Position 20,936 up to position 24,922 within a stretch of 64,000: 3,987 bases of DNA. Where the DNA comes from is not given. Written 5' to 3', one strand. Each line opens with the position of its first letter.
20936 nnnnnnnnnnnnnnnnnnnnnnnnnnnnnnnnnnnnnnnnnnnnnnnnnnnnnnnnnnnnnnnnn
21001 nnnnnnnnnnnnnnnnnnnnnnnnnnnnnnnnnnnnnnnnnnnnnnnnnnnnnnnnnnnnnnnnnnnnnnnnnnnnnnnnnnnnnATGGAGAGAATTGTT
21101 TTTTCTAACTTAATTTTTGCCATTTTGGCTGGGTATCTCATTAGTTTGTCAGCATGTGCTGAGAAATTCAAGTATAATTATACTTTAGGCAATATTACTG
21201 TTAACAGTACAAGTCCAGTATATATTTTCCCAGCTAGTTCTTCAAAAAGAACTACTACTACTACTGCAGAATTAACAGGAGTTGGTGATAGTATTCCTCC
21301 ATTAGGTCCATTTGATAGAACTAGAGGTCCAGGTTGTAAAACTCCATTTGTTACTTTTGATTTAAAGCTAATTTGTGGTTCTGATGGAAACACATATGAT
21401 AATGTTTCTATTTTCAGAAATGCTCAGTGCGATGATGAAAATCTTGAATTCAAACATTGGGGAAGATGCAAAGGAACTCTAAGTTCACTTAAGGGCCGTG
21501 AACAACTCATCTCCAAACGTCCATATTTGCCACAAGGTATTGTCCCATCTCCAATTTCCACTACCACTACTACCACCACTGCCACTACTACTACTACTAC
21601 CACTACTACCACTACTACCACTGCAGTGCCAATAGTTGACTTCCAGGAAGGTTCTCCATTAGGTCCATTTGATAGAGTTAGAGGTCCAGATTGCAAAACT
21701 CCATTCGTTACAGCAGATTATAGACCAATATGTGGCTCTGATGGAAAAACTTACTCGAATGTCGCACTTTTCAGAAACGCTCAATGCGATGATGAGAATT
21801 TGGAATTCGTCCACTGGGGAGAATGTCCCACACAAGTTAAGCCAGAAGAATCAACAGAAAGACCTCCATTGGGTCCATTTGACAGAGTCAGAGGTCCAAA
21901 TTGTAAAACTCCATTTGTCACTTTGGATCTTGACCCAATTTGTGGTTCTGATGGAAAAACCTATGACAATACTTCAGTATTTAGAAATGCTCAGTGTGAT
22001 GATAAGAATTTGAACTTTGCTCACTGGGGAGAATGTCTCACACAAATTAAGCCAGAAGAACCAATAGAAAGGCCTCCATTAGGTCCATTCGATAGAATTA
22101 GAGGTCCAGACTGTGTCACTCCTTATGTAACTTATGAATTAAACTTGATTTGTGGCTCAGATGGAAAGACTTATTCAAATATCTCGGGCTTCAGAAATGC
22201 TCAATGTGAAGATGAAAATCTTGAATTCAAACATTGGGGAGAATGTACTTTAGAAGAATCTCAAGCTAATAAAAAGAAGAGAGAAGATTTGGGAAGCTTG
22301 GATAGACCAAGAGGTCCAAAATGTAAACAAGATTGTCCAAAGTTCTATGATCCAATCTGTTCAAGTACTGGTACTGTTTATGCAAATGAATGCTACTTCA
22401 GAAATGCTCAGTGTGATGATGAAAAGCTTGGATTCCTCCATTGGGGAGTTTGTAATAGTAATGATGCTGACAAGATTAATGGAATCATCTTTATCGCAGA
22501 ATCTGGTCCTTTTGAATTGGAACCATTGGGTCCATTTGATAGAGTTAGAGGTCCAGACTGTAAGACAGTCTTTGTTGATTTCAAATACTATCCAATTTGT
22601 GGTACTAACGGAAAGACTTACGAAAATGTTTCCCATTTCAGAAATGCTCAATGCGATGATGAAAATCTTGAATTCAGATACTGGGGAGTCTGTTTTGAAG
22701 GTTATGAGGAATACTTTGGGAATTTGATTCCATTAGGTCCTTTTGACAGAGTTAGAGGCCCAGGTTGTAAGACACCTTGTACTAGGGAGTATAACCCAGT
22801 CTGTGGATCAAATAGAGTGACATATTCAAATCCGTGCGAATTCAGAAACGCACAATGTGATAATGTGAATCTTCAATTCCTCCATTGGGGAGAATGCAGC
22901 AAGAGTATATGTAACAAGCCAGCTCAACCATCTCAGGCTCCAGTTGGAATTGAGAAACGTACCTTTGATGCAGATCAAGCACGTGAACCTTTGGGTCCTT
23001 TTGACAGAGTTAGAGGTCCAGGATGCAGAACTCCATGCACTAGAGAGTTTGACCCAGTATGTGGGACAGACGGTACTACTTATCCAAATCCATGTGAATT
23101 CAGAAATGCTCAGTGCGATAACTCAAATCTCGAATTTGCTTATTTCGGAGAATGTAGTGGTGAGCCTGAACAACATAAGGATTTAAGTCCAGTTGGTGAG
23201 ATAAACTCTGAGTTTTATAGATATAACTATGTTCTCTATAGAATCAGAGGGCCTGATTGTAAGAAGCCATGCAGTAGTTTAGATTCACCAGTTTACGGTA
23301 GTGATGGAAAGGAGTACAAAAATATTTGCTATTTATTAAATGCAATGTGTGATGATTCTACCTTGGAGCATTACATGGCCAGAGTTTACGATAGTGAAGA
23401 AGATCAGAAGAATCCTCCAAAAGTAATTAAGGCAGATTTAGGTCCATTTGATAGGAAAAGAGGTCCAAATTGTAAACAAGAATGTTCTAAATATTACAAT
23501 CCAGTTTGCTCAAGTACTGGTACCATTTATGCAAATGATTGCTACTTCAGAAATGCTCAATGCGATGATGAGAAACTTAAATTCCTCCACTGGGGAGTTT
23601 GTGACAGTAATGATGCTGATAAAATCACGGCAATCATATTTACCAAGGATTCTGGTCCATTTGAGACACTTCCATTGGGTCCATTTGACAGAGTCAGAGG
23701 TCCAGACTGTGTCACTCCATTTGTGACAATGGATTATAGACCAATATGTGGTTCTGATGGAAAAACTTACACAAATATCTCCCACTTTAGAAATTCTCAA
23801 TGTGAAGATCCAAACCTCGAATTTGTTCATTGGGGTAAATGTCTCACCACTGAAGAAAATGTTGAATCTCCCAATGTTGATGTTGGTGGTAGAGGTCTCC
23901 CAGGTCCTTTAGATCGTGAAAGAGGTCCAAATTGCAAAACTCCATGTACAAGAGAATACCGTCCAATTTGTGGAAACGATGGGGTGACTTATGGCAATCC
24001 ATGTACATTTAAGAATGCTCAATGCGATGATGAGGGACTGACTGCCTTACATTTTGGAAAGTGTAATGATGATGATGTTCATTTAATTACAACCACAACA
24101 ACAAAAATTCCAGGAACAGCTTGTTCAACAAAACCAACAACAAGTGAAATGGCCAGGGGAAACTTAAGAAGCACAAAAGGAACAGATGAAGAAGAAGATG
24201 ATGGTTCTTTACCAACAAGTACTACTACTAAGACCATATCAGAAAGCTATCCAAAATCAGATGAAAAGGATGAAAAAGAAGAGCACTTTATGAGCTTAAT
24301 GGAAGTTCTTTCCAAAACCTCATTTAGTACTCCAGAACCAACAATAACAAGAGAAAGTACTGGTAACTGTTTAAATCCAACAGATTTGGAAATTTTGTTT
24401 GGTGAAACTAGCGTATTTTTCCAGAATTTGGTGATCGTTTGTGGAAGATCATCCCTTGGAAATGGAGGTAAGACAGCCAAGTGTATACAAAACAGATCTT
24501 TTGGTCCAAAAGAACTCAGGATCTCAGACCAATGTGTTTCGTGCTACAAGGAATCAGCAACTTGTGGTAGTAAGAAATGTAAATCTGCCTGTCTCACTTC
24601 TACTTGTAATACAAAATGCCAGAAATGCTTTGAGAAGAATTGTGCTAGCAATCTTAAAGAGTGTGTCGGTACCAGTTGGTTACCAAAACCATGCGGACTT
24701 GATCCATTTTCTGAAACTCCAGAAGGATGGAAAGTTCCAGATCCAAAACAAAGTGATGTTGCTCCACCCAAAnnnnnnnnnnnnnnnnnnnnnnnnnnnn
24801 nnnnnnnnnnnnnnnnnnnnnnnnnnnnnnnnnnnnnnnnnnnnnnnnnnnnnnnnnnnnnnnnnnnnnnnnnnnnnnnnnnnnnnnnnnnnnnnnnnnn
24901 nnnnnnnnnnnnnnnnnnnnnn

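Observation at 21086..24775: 12-domain Kazal inhibitor with paired loss of disulfide partners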

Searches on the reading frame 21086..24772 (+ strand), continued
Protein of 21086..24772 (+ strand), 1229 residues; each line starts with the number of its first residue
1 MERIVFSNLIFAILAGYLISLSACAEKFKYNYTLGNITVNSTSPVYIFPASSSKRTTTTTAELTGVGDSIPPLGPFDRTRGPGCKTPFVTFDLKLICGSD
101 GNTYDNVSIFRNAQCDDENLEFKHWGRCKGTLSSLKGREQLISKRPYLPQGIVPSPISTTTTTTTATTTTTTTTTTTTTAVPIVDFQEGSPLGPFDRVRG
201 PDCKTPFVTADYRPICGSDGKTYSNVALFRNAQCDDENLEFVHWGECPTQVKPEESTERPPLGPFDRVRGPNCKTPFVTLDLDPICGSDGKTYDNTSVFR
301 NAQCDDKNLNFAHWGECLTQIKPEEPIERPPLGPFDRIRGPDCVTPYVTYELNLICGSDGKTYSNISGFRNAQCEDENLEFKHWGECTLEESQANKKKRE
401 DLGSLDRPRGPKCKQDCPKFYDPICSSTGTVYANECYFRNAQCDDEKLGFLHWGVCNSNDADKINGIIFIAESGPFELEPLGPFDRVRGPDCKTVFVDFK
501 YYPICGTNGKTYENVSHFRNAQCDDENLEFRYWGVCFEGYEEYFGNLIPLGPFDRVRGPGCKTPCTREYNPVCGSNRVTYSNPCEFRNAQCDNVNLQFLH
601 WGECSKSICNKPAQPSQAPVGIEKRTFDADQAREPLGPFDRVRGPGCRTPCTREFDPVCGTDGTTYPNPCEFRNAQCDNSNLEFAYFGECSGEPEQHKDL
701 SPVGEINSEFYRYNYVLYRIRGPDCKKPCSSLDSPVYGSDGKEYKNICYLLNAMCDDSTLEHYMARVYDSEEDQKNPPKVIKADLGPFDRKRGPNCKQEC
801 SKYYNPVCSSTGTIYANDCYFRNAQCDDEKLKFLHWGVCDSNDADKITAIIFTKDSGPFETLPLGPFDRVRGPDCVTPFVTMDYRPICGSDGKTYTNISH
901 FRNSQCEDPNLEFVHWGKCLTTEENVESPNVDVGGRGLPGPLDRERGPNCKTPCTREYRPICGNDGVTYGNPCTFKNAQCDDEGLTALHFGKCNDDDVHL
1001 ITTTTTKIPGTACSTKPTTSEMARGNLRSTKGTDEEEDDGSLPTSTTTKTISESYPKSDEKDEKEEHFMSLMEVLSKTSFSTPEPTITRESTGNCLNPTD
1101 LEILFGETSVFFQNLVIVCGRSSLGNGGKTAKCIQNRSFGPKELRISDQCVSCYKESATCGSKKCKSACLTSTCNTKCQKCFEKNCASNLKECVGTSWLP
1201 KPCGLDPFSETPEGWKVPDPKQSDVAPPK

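Call 13: list_cluster_members(proteins=[window:21086-24772:+, P0001, window:19624-20343:+])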
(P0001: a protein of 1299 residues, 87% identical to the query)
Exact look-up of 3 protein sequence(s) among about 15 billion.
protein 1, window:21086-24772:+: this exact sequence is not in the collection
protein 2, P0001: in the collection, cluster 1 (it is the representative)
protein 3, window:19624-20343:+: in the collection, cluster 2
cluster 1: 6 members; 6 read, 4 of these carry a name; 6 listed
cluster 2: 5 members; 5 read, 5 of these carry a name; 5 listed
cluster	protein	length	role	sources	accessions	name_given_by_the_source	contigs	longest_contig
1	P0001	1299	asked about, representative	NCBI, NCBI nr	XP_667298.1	T13C2.5 [Cryptosporidium hominis TU502]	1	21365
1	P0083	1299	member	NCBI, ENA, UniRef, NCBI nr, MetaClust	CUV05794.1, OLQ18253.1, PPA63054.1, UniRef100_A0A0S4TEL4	unnamed protein product [Cryptosporidium hominis] | Kazal-like domain-containing protein n=1 Tax=Cryptosporidium hominis TaxID=237895 ... | Agrin [Cryptosporidium hominis]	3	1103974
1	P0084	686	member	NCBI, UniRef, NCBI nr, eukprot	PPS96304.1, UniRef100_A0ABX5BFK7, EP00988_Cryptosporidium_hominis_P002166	Secreted Kazal domain-containing protein [Cryptosporidium hominis] | Secreted Kazal domain-containing protein n=2 Tax=Cryptosporidium hominis TaxID=237895 ... | PPS96304.1 Secreted Kazal domain-containing protein [Cryptosporidium hominis]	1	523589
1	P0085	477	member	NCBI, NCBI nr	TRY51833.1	Secreted Kazal domain-containing protein [Cryptosporidium tyzzeri]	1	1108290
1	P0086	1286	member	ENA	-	-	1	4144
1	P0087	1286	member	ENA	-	-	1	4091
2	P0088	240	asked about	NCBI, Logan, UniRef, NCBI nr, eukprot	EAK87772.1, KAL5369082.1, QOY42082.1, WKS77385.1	hypothetical protein [Cryptosporidium parvum Iowa II] | Uncharacterized protein n=2 Tax=Cryptosporidium parvum TaxID=5807 RepID=Q5CQS2_CRYPI | QOY42082.1 hypothetical protein CPATCC_001685 [Cryptosporidium parvum]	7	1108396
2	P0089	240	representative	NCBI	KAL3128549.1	hypothetical protein CHM_4g3540 [Cryptosporidium hominis]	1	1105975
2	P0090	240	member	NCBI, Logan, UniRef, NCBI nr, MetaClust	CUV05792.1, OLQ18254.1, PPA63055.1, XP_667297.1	unnamed protein product [Cryptosporidium hominis] | Uncharacterized protein n=2 Tax=Cryptosporidium hominis TaxID=237895 ... | hypothetical protein [Cryptosporidium hominis TU502]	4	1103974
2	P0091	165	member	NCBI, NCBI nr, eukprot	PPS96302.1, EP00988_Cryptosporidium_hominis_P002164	Uncharacterized protein GY17_00001830 [Cryptosporidium hominis] | PPS96302.1 Uncharacterized protein GY17_00001830 [Cryptosporidium hominis]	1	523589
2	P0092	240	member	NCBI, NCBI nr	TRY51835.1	Uncharacterized protein CTYZ_00002120 [Cryptosporidium tyzzeri]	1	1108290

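Call 18: find_encoding_contigs(protein=P0083, flank=6000, max_places=3)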
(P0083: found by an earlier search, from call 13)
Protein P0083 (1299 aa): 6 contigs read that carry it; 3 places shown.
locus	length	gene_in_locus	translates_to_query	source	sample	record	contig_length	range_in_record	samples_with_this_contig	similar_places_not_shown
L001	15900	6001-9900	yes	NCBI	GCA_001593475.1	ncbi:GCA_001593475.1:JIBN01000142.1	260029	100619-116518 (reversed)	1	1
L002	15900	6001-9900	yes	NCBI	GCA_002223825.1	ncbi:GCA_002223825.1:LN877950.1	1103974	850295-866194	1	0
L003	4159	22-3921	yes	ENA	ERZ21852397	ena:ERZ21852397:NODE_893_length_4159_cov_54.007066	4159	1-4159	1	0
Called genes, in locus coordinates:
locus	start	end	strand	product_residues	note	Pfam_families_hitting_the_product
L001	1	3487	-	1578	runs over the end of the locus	-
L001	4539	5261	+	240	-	-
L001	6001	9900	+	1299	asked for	PF07648:Kazal_2 (weak), PF00050:Kazal_1 (weak), PF00050:Kazal_1, PF07648:Kazal_2, PF00050:Kazal_1, PF07648:Kazal_2, PF00050:Kazal_1, PF07648:Kazal_2, +10 more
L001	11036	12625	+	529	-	-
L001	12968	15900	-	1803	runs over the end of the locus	-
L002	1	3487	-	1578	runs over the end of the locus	-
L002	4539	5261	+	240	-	-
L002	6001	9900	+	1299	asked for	PF07648:Kazal_2 (weak), PF00050:Kazal_1 (weak), PF00050:Kazal_1, PF07648:Kazal_2, PF00050:Kazal_1, PF07648:Kazal_2, PF00050:Kazal_1, PF07648:Kazal_2, +10 more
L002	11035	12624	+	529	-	-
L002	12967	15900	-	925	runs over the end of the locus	-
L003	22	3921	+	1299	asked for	PF07648:Kazal_2 (weak), PF00050:Kazal_1 (weak), PF00050:Kazal_1, PF07648:Kazal_2, PF00050:Kazal_1, PF07648:Kazal_2, PF00050:Kazal_1, PF07648:Kazal_2, +10 more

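Call 19: find_encoding_contigs(protein=P0002, flank=6000, max_places=3)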
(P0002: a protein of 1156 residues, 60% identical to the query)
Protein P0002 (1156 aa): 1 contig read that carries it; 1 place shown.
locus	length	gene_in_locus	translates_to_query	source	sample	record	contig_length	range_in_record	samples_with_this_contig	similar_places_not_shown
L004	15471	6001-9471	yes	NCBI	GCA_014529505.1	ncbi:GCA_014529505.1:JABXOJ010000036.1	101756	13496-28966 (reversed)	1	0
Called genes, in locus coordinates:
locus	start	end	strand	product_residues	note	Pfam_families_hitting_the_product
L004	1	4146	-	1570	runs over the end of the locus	-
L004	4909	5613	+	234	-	-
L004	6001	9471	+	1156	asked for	PF00050:Kazal_1 (weak), PF07648:Kazal_2, PF00050:Kazal_1, PF07648:Kazal_2, PF00050:Kazal_1, PF07648:Kazal_2, PF00050:Kazal_1, PF07648:Kazal_2, +7 more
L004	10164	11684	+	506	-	-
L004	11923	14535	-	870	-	-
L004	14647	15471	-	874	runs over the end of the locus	-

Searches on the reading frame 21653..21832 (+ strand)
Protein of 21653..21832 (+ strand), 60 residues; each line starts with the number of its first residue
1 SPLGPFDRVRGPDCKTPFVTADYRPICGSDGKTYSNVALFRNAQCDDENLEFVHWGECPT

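Call 36: search_protein_representatives(alignment_id=A1)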
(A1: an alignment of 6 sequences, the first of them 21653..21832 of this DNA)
Query: 6 sequences, 60 profile positions. Proteins with E-value up to 0.001 (for the whole library): 3212; up to 1e-10: 866; up to 1e-30: 102. The best 150 are listed.
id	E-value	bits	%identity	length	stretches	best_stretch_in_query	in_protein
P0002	8.9e-297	974.0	-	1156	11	1-59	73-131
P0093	1.7e-169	566.3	-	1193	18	12-59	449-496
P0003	2.1e-139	469.9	-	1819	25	13-53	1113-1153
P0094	3.1e-118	402.0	-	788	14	13-59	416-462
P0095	3.5e-100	344.2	-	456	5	2-59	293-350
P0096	1.1e-93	323.4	-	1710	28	23-60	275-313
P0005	2.2e-84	293.6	-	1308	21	20-59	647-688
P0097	2.3e-81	283.9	-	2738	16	14-59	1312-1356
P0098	2.0e-79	277.7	-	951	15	12-59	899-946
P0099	7.9e-75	263.0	-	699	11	19-59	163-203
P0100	3.9e-66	235.2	-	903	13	23-53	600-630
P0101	2.6e-64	229.3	-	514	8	14-59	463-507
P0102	2.7e-64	229.3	-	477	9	23-59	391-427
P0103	4.6e-64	228.5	-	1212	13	12-58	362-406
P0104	4.9e-63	225.2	-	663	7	13-59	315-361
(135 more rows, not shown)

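Call 37: predict_structure(alignment_id=A1)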
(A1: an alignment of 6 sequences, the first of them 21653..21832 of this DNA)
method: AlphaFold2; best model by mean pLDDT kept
length: 60 residues; sequences in the alignment: 6
mean_pLDDT: 78.4   pTM: 0.62
mean pLDDT of the five models: 78.4, 51.1, 43.5, 43.5, 41.2
residues with pLDDT >= 90: 23; 70-90: 18; 50-70: 16; < 50: 3
segments of 3 or more residues with pLDDT < 50: 1-3
pLDDT, mean of each block of 10 residues (from residue 1): 50 66 85 90 89 91
secondary structure, 60 per line:
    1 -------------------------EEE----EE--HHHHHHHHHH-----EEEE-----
elements in order: E26-28 H37-46 E52-55

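Call 42: list_cluster_members(proteins=[P0095])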
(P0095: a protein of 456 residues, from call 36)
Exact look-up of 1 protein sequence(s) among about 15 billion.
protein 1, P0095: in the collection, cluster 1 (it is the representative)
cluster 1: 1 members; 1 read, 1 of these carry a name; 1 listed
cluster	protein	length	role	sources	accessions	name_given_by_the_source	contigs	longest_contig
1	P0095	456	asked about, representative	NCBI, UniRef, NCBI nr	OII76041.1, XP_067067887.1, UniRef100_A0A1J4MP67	kazal-type serine protease inhibitor domain-containing protein [Cryptosporidium andersoni] | Kazal-type serine protease inhibitor domain-containing protein n=1 Tax=Cryptosporidium ...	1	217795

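Call 44: fold_search(model_id=the predicted structure, library=pdb)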
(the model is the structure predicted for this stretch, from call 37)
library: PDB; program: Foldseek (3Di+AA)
matches with E <= 10: 103; with E <= 0.001: 8
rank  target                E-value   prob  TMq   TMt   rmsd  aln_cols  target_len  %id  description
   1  1ds3                  3.0e-04  1.00  0.61  0.71   1.5        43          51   49  CRYSTAL STRUCTURE OF OMTKY3-CH2-ASP19I (released 2001-01-31)
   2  1sgd_I                5.8e-04  1.00  0.61  0.70   1.5        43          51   46  ASP 18 VARIANT OF TURKEY OVOMUCOID INHIBITOR THIRD DOMAIN COMPLEXED WITH STREPTOMYCES GRISEUS PROTEINASE B AT PH 6.5 (released 2003-08-26)
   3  1ovo_A                7.2e-04  1.00  0.60  0.64   1.6        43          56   49  CRYSTALLOGRAPHIC REFINEMENT OF JAPANESE QUAIL OVOMUCOID, A KAZAL-TYPE INHIBITOR, AND MODEL BUILDING STUDIES OF COMPLEX (released 1982-05-26)
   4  1ct4_I                7.7e-04  1.00  0.61  0.70   1.5        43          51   46  CRYSTAL STRUCTURE OF THE OMTKY3 P1 VARIANT OMTKY3-VAL18I IN COMPLEX WITH SGPB (released 2000-01-12)
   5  1ppf_I                8.3e-04  1.00  0.62  0.66   1.4        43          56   46  X-RAY CRYSTAL STRUCTURE OF THE COMPLEX OF HUMAN LEUKOCYTE ELASTASE (PMN ELASTASE) AND THE THIRD DOMAIN OF THE TURKEY O (released 1994-01-31)
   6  2erw                  8.3e-04  1.00  0.61  0.68   1.5        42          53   40  Crystal Structure of Infestin 4, a factor XIIa inhibitor (released 2006-10-31)
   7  2ovo                  8.3e-04  1.00  0.63  0.67   3.0        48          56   42  THE CRYSTAL AND MOLECULAR STRUCTURE OF THE THIRD DOMAIN OF SILVER PHEASANT OVOMUCOID (OMSVP3) (released 1985-11-08)
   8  1sge_I                8.9e-04  1.00  0.61  0.70   1.5        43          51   46  GLU 18 VARIANT OF TURKEY OVOMUCOID INHIBITOR THIRD DOMAIN COMPLEXED WITH STREPTOMYCES GRISEUS PROTEINASE B AT PH 6.5 (released 2003-08-26)
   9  1hja_I                1.0e-03  1.00  0.62  0.71   1.4        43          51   46  LYS 18 VARIANT OF TURKEY OVOMUCOID INHIBITOR THIRD DOMAIN COMPLEXED WITH ALPHA-CHYMOTRYPSIN (released 1998-01-14)
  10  1cso_I                1.0e-03  1.00  0.61  0.71   1.5        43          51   46  CRYSTAL STRUCTURE OF THE OMTKY3 P1 VARIANT OMTKY3-ILE18I IN COMPLEX WITH SGPB (released 2000-01-12)
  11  2gkt                  1.1e-03  1.00  0.62  0.71   1.4        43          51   46  Crystal structure of the P14'-Ala32 variant of the N-terminally truncated OMTKY3-del(1-5) (released 2007-02-13)
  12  1ds2_I                1.1e-03  1.00  0.61  0.71   1.5        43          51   46  CRYSTAL STRUCTURE OF SGPB:OMTKY3-COO-LEU18I (released 2001-01-31)
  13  1cho_I                1.2e-03  1.00  0.63  0.71   1.2        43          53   46  CRYSTAL AND MOLECULAR STRUCTURES OF THE COMPLEX OF ALPHA-*CHYMOTRYPSIN WITH ITS INHIBITOR TURKEY OVOMUCOID THIRD DOMAI (released 1988-07-16)
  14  2sgf_I                1.2e-03  1.00  0.61  0.70   1.5        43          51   46  PHE 18 VARIANT OF TURKEY OVOMUCOID INHIBITOR THIRD DOMAIN COMPLEXED WITH STREPTOMYCES GRISEUS PROTEINASE B (released 2003-08-26)
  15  1sgq_I                1.4e-03  1.00  0.61  0.70   1.5        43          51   46  GLY 18 VARIANT OF TURKEY OVOMUCOID INHIBITOR THIRD DOMAIN COMPLEXED WITH STREPTOMYCES GRISEUS PROTEINASE B (released 1995-10-15)
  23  1ct0_I                2.1e-03  1.00  0.61  0.70   1.5        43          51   46  CRYSTAL STRUCTURE OF THE OMTKY3 P1 VARIANT OMTKY3-SER18I IN COMPLEX WITH SGPB (released 2000-01-12)
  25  2nu1_I                2.4e-03  1.00  0.61  0.70   1.5        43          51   46  Molecular structures of the complexes of SGPB with OMTKY3 aromatic P1 variants Trp18I, His18I, Phe18I and Tyr18I (released 2006-11-21)
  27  1ct2_I                2.8e-03  1.00  0.61  0.70   1.5        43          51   46  CRYSTAL STRUCTURE OF THE OMTKY3 P1 VARIANT OMTKY3-THR18I IN COMPLEX WITH SGPB (released 2000-01-12)
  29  2nu0_I                4.1e-03  1.00  0.61  0.70   1.5        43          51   46  Molecular structures of the complexes of SGPB with OMTKY3 aromatic P1 variants Trp18I, His18I, Phe18I, and Tyr18I (released 2006-11-21)
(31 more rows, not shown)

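Call 61: find_encoding_contigs(protein=P0095, flank=8000, max_places=2)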
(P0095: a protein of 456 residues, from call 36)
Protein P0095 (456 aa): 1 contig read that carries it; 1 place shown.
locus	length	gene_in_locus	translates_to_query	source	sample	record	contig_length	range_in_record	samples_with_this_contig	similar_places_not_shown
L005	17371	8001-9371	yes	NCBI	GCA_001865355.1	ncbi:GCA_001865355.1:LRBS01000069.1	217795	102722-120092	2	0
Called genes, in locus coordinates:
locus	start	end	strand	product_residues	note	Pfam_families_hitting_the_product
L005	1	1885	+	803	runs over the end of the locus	-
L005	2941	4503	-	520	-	-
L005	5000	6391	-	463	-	-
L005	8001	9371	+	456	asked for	PF00050:Kazal_1, PF07648:Kazal_2 (weak), PF21287:Kazal_CFAI (faint), PF00050:Kazal_1, PF07648:Kazal_2, PF00050:Kazal_1, PF07648:Kazal_2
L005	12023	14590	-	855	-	-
